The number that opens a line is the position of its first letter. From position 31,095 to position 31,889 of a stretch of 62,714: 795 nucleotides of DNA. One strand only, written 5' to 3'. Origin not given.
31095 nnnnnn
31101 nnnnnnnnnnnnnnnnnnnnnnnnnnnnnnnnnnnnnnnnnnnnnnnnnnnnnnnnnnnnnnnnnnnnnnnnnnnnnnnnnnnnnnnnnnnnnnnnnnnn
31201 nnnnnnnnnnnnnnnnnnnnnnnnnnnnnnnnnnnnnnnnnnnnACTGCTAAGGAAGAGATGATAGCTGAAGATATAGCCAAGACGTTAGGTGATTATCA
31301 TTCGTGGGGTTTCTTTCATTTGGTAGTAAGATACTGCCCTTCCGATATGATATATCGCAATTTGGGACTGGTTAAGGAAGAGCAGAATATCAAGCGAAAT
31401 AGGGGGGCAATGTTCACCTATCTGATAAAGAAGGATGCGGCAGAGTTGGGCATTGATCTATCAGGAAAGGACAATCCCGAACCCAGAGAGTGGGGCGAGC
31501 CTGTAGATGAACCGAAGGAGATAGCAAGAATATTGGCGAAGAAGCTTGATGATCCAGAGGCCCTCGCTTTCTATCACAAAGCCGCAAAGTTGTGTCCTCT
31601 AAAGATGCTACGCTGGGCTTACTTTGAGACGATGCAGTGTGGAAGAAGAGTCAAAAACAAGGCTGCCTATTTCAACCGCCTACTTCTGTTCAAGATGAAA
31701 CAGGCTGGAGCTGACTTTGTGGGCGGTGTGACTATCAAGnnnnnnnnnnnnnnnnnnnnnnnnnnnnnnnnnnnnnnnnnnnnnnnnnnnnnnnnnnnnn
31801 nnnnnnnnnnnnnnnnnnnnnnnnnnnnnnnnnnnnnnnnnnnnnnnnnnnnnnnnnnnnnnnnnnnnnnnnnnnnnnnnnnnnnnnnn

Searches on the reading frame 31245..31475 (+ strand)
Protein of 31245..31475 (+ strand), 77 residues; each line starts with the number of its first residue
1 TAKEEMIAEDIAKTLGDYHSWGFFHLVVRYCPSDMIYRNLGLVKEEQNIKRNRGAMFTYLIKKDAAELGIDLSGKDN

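Call 50: search_protein_families(library=pfam, proteins=[window:31245-31475:+], max_evalue=10)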
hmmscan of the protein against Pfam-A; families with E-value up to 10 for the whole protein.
seq(77 aa): 0 families

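Call 86: predict_structure(alignment_id=A7)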
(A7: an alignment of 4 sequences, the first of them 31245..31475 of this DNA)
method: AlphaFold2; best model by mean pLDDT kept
length: 77 residues; sequences in the alignment: 4
mean_pLDDT: 89.1   pTM: 0.78
mean pLDDT of the five models: 89.1, 88.4, 87.2, 87.1, 86.2
residues with pLDDT >= 90: 60; 70-90: 8; 50-70: 7; < 50: 2
segments of 3 or more residues with pLDDT < 50: none
pLDDT, mean of each block of 10 residues (from residue 1): 92 93 94 95 79 90 96 67
secondary structure, 60 per line:
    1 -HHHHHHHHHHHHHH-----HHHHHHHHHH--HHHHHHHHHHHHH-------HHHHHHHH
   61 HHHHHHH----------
elements in order: H2-15 H21-30 H33-45 H53-67

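Call 88: fold_search(model_id=the predicted structure, library=pdb)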
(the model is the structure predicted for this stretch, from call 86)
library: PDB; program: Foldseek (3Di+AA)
matches with E <= 10: 8; with E <= 0.001: 0
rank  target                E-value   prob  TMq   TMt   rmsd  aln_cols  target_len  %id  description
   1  8uk9_M                3.2e+00  0.08  0.34  0.12   8.3        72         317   21  Structure of T4 Bacteriophage clamp loader mutant D110C bound to the T4 clamp, primer-template DNA, and ATP analog (released 2023-12-13)
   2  8unh_C                4.3e+00  0.06  0.31  0.29   8.4        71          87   20  Cryo-EM structure of T4 Bacteriophage Clamp Loader with Sliding Clamp (released 2023-12-13)
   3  9jm5_A                4.6e+00  0.06  0.26  0.29   9.6        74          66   15  Crystal structure of de novo designed light-responsive oligomer C4-13 (LRO-C4-13) (released 2025-08-27)
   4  5gar_O                5.2e+00  0.04  0.26  0.25  12.4        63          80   14  Thermus thermophilus V/A-ATPase, conformation 1 (released 2016-03-09)
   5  8uk9_N                5.5e+00  0.07  0.36  0.14   6.6        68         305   18  Structure of T4 Bacteriophage clamp loader mutant D110C bound to the T4 clamp, primer-template DNA, and ATP analog (released 2023-12-13)
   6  8uk9_C                5.8e+00  0.06  0.32  0.12   8.5        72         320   24  Structure of T4 Bacteriophage clamp loader mutant D110C bound to the T4 clamp, primer-template DNA, and ATP analog (released 2023-12-13)
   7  2lwx_MODEL_1_A        6.2e+00  0.12  0.50  0.45   4.4        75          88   15  Solution structure of the C-terminal Pdr1-activating domain of the J-protein Zuo1 (released 2012-10-03)
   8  9uc5_B                7.5e+00  0.06  0.33  0.28  10.8        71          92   13  Mini-protein binder of N-terminal domain of nucleocapsid protein of SARS-CoV2 (released 2026-02-25)

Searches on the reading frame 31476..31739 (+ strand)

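Call 50: search_protein_families(library=pfam, proteins=[window:31476-31739:+], max_evalue=10)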
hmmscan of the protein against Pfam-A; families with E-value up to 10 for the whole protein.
seq(88 aa): 1 family
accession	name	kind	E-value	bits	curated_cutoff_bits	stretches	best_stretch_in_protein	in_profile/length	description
PF07719.23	TPR_2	-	0.061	13.9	27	1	16-41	7-32/34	Tetratricopeptide repeat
